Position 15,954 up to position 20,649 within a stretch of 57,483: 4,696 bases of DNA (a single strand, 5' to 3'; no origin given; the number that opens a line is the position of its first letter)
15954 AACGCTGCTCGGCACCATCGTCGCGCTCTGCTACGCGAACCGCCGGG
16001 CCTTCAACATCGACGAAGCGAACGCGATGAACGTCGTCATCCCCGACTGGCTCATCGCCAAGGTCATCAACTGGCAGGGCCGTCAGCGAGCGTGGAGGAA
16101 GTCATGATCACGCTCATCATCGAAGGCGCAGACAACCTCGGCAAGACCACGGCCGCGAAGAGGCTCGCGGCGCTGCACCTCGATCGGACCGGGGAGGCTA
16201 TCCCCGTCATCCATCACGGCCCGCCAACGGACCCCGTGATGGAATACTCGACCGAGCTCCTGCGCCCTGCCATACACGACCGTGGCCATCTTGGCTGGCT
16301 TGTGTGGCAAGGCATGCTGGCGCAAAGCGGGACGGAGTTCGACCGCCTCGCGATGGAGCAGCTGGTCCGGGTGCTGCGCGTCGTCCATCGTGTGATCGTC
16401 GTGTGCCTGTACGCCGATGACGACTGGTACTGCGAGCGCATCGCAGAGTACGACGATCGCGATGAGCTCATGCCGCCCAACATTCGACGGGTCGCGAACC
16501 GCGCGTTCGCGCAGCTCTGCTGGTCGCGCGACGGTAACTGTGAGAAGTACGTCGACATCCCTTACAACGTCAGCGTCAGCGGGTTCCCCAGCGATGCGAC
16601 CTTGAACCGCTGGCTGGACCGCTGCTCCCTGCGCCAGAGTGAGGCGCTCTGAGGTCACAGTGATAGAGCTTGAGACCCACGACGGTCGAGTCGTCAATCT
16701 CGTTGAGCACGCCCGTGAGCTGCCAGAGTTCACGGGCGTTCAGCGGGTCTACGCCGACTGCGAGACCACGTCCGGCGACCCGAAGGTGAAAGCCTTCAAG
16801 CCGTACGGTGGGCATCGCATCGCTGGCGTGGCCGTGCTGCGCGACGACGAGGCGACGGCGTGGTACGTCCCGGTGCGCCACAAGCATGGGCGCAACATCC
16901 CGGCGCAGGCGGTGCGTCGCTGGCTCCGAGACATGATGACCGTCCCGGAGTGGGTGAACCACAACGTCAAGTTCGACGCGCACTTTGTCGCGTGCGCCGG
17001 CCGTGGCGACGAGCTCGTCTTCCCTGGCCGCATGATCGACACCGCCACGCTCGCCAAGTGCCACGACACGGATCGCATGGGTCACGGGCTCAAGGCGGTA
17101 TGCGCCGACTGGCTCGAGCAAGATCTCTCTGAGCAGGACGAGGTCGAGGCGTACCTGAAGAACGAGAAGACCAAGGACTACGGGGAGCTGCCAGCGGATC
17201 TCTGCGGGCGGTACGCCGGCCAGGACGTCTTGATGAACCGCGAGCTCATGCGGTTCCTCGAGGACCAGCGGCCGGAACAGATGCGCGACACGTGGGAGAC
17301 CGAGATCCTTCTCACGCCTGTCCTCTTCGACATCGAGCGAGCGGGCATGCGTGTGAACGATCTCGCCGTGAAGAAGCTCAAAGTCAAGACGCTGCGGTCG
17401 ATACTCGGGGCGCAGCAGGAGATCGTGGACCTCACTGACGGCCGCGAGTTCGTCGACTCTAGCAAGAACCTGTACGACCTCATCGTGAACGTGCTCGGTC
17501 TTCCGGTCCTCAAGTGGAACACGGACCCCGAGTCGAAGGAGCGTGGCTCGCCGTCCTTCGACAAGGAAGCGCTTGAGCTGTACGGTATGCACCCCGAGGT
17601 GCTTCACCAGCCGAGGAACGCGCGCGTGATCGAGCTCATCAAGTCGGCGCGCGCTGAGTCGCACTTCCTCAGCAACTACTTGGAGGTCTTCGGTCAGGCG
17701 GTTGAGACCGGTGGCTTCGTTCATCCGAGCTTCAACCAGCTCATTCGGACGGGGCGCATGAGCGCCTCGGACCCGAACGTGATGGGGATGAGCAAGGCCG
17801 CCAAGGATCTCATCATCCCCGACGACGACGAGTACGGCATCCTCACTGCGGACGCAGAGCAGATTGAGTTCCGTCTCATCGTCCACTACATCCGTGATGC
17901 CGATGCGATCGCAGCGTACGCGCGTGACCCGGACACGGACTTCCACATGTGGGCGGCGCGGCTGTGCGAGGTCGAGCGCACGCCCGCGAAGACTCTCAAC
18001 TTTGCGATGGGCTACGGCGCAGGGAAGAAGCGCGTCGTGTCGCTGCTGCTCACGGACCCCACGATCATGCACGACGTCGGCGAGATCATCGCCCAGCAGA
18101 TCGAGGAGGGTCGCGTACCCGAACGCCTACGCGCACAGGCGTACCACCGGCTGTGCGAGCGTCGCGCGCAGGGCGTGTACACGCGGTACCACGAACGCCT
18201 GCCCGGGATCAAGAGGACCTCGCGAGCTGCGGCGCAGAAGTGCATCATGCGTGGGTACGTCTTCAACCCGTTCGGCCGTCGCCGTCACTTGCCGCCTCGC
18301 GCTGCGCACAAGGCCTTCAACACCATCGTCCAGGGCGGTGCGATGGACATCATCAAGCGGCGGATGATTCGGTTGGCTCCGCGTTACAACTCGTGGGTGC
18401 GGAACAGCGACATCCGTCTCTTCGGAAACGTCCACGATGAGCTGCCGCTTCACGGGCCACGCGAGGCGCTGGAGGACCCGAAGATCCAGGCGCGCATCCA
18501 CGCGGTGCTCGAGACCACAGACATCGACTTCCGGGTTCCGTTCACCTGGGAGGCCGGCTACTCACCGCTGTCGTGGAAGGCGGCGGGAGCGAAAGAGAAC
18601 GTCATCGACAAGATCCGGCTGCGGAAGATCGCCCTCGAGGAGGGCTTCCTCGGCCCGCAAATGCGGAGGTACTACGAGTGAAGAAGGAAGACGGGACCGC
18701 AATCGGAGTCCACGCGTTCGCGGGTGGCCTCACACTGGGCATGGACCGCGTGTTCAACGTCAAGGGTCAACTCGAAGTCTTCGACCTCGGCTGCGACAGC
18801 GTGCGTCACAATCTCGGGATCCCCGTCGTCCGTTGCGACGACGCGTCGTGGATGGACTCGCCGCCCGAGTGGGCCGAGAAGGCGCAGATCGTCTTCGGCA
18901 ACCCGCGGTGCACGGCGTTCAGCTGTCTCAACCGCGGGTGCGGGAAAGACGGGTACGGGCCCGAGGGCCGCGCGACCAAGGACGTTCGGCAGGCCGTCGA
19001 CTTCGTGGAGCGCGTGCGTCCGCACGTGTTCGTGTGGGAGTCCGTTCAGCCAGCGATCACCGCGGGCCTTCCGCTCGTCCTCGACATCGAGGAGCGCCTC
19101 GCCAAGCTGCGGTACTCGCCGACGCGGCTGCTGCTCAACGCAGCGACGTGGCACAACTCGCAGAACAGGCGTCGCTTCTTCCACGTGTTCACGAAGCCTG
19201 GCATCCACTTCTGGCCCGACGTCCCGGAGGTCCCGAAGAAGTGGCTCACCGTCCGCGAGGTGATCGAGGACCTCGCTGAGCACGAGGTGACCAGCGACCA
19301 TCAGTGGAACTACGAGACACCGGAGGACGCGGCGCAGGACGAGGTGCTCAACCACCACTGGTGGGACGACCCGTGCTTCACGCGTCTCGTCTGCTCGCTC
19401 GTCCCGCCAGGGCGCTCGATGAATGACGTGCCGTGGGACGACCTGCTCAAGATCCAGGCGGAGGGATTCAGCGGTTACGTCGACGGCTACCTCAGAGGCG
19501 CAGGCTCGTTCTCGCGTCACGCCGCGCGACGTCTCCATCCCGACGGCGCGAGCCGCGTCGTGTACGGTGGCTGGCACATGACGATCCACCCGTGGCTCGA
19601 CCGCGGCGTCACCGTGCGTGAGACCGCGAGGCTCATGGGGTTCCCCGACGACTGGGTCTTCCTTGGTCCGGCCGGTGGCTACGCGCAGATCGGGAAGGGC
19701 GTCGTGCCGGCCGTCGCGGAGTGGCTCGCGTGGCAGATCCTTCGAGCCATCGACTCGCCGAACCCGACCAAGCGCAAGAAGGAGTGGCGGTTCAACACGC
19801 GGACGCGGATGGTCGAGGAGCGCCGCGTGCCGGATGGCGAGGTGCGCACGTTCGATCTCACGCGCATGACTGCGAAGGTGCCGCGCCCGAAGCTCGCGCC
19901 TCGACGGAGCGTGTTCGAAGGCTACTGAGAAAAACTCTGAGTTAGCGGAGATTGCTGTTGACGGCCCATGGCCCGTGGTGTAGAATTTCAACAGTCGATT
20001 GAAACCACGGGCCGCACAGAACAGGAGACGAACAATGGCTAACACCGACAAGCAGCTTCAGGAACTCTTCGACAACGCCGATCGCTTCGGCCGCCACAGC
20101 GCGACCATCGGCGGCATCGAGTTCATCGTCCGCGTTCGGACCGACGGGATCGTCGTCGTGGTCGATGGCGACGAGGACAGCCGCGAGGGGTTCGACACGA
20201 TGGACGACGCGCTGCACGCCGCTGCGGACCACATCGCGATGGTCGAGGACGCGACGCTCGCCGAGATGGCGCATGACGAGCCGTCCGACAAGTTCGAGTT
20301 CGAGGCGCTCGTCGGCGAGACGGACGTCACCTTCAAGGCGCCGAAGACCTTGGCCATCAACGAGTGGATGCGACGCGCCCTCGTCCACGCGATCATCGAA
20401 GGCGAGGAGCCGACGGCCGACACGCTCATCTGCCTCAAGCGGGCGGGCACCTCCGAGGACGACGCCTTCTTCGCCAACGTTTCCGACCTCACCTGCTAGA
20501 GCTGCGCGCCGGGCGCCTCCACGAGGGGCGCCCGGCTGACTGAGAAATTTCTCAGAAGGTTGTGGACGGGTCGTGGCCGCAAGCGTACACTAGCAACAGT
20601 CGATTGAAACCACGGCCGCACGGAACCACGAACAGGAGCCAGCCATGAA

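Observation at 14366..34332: Predicted multi-locus DNA cytosine hypermodification system: C5-modified dCMP synthesis, a phage-made 6-deoxyhexose nucleotide sugar and a candidate transferase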

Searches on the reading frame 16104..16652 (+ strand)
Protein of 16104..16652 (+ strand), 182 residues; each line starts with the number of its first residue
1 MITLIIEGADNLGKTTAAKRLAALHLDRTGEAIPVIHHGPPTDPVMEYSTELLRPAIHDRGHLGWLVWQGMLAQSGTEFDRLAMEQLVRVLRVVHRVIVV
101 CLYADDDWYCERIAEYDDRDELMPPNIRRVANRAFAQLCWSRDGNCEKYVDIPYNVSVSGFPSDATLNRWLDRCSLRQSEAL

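Call 42: search_protein_families(library=ncbifam, proteins=[window:16104-16652:+], max_evalue=0.01)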
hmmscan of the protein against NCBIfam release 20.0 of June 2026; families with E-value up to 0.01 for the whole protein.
window:16104-16652:+ (182 aa): 0 families

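Call 92: search_solved_structures(query=window:16104-16652:+, max_evalue=1)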
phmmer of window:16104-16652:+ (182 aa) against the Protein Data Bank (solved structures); distinct sequences matched with E-value up to 1: 5.
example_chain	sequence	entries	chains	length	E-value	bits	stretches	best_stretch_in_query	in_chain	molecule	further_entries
7ppl_A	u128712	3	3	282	0.021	17.6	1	34-93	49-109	Tyrosine-protein phosphatase non-receptor type 11,Tyrosine-protein phosphatase non-recepto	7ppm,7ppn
9uan_B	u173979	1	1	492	0.19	14.5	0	3-27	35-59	miniGq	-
5x98_B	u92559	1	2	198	0.97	12.2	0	4-33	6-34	Thymidylate kinase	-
5x7j_A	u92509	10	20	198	0.99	12.2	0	4-33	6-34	Thymidylate kinase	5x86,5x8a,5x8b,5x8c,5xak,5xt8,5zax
5x8k_A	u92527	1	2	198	0.99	12.2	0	4-33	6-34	Thymidylate kinase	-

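Call 93: search_protein_families(library=pfam, proteins=[window:16104-16652:+], max_evalue=1)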
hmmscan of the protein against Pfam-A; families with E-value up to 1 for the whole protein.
window:16104-16652:+ (182 aa): 3 families
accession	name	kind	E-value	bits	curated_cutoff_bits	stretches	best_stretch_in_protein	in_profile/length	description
PF24719.1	Imm33-like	-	0.1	12.9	27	1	51-95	35-79/103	Imm33-like domain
PF02223.23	Thymidylate_kin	-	0.23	11.6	27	1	6-31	1-25/185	Thymidylate kinase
PF20720.3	nSTAND3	-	0.24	11.5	27.2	1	4-34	20-50/155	Novel STAND NTPase 3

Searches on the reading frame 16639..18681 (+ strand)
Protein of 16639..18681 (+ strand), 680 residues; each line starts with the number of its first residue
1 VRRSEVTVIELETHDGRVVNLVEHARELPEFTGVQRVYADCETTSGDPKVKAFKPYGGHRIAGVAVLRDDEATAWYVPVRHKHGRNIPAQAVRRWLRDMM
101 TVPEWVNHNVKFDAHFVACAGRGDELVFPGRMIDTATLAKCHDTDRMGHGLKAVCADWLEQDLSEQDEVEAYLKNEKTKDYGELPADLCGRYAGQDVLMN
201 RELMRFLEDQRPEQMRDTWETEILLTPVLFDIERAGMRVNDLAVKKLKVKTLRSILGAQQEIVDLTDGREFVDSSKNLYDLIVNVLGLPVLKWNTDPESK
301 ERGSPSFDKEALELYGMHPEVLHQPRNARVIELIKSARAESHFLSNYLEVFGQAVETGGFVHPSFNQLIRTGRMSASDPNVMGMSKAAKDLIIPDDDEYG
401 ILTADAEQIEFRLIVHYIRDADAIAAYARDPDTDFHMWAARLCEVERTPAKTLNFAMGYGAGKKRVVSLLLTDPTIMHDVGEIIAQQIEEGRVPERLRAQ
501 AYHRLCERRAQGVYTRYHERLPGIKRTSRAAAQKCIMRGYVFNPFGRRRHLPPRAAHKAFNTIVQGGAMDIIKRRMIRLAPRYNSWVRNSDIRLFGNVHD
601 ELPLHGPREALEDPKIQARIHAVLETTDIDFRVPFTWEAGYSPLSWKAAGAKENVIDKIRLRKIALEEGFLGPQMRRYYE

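Call 5: search_protein_families(library=pfam, proteins=[window:16639-18681:+], max_evalue=0.01)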
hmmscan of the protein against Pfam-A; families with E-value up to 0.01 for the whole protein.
window:16639-18681:+ (680 aa): 2 families
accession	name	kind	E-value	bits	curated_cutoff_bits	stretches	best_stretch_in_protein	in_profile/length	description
PF00476.26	DNA_pol_A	-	3e-38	132.2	34.3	2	245-467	5-227/381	DNA polymerase family A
PF01612.26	DNA_pol_A_exo1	-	9.8e-07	29.2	23.6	1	35-209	21-170/173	3'-5' exonuclease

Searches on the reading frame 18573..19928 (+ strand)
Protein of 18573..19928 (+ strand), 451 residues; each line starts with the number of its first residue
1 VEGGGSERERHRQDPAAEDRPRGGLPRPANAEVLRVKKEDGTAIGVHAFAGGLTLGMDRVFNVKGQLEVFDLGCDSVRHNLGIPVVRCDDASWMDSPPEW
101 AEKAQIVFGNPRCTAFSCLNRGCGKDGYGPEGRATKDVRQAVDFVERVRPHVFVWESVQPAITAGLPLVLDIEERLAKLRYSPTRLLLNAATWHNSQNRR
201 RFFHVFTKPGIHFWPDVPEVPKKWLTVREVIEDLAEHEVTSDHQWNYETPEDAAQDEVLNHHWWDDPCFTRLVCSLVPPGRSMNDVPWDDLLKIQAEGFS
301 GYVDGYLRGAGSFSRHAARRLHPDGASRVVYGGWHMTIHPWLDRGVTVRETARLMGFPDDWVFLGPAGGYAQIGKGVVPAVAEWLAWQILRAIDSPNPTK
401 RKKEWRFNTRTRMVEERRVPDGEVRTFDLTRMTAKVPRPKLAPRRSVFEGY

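Call 5: search_protein_families(library=pfam, proteins=[window:18573-19928:+], max_evalue=0.01)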
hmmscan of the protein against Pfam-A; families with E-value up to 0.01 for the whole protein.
window:18573-19928:+ (451 aa): 1 family
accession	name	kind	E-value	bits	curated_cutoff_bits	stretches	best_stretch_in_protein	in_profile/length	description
PF00145.23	DNA_methylase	-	3e-18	66.8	22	1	105-390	63-323/324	C-5 cytosine-specific DNA methylase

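Call 8: search_protein_families(library=phrogs, proteins=[window:18573-19928:+], max_evalue=0.01)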
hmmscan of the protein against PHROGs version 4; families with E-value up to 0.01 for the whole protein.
window:18573-19928:+ (451 aa): 4 families
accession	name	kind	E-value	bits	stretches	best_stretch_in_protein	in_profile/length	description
phrog_116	-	other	3.3e-34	119.3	1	41-415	208-511/779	DNA methyltransferase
phrog_363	-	other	7.8e-08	32.8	1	50-206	63-213/327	DNA methyltransferase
phrog_23910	-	unknown function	1.8e-05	25.7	1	338-393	37-94/99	-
phrog_16528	-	other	0.0077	16.8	0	344-397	171-225/236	DNA methyltransferase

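Call 42: search_protein_families(library=ncbifam, proteins=[window:18678-19928:+], max_evalue=0.01)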
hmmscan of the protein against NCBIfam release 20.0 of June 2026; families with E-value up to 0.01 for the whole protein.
window:18678-19928:+ (416 aa): 1 family
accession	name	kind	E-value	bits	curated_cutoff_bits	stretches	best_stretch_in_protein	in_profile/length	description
TIGR00675.1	dcm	superfamily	2.3e-13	50.5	100.65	1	16-352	9-327/329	DNA (cytosine-5-)-methyltransferase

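Call 81: search_solved_structures(query=window:18678-19928:+, max_evalue=0.001, show_alignments=1)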
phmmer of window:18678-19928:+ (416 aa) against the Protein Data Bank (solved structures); distinct sequences matched with E-value up to 0.001: 29.
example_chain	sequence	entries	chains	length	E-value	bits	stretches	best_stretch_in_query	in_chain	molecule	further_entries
1dct_A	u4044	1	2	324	8.5e-08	34.5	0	307-357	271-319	PROTEIN (MODIFICATION METHYLASE HAEIII)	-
5gut_A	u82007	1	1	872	1.6e-07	33.6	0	301-354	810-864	DNA (cytosine-5)-methyltransferase 1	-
3pt9_A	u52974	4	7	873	3e-07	32.7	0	301-354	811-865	DNA (cytosine-5)-methyltransferase 1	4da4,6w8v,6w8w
3pt6_A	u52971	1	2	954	3.8e-07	32.4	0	301-354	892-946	DNA (cytosine-5)-methyltransferase 1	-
3ubt_Y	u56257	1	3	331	5.5e-07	31.8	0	307-358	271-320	Modification methylase HaeIII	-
5guv_A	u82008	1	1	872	5.6e-07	31.8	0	301-354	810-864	DNA (cytosine-5)-methyltransferase 1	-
5wy1_A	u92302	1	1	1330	6.4e-07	31.6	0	301-355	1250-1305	DNA (cytosine-5)-methyltransferase 1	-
3av4_A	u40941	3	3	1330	6.7e-07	31.6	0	301-355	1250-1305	DNA (cytosine-5)-methyltransferase 1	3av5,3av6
9v36_A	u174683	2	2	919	2.5e-06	29.7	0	301-354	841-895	DNA (cytosine-5)-methyltransferase 1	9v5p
6x9i_A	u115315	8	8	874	2.6e-06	29.6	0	301-354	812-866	DNA (cytosine-5)-methyltransferase 1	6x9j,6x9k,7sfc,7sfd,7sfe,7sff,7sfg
9ped_A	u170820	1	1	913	2.7e-06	29.5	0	299-357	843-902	DNA (cytosine-5)-methyltransferase 1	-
9m5u_A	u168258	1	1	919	2.8e-06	29.5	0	299-357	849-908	DNA (cytosine-5)-methyltransferase 1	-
9v4p_A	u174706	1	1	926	2.8e-06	29.5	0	299-357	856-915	DNA (cytosine-5)-methyltransferase 1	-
3pta_A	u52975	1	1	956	3.3e-06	29.3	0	301-354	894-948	DNA (cytosine-5)-methyltransferase 1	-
3swr_A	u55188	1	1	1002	3.7e-06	29.1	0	301-354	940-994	DNA (cytosine-5)-methyltransferase 1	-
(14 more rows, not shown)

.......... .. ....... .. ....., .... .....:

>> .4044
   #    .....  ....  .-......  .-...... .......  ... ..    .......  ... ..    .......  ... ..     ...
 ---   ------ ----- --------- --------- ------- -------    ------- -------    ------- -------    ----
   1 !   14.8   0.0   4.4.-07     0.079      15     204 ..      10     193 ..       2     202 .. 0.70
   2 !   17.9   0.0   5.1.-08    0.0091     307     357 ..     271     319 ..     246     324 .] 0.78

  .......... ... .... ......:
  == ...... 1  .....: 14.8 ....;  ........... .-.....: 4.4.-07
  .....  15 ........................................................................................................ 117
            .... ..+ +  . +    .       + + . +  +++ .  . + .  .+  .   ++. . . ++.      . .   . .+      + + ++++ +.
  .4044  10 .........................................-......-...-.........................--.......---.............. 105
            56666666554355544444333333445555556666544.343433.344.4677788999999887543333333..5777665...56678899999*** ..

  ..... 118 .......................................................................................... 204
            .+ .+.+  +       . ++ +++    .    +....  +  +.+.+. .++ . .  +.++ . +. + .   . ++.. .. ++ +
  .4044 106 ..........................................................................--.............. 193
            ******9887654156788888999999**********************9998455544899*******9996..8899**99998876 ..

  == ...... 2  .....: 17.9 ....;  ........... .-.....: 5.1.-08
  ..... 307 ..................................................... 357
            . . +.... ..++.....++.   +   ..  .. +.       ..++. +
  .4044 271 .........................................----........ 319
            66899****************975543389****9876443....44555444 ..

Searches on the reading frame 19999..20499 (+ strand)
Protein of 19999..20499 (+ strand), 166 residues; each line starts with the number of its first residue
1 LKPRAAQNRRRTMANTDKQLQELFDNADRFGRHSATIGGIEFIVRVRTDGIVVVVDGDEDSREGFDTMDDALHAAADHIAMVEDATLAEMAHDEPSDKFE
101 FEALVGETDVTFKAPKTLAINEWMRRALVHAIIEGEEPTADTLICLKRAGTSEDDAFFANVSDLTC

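Call 8: search_protein_families(library=phrogs, proteins=[window:19999-20499:+], max_evalue=0.01)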
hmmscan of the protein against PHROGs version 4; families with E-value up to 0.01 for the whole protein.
window:19999-20499:+ (166 aa): 0 families

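Call 77: search_protein_families(library=pfam, proteins=[window:19999-20499:+], max_evalue=0.01)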
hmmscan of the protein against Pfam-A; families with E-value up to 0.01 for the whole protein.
window:19999-20499:+ (166 aa): 0 families
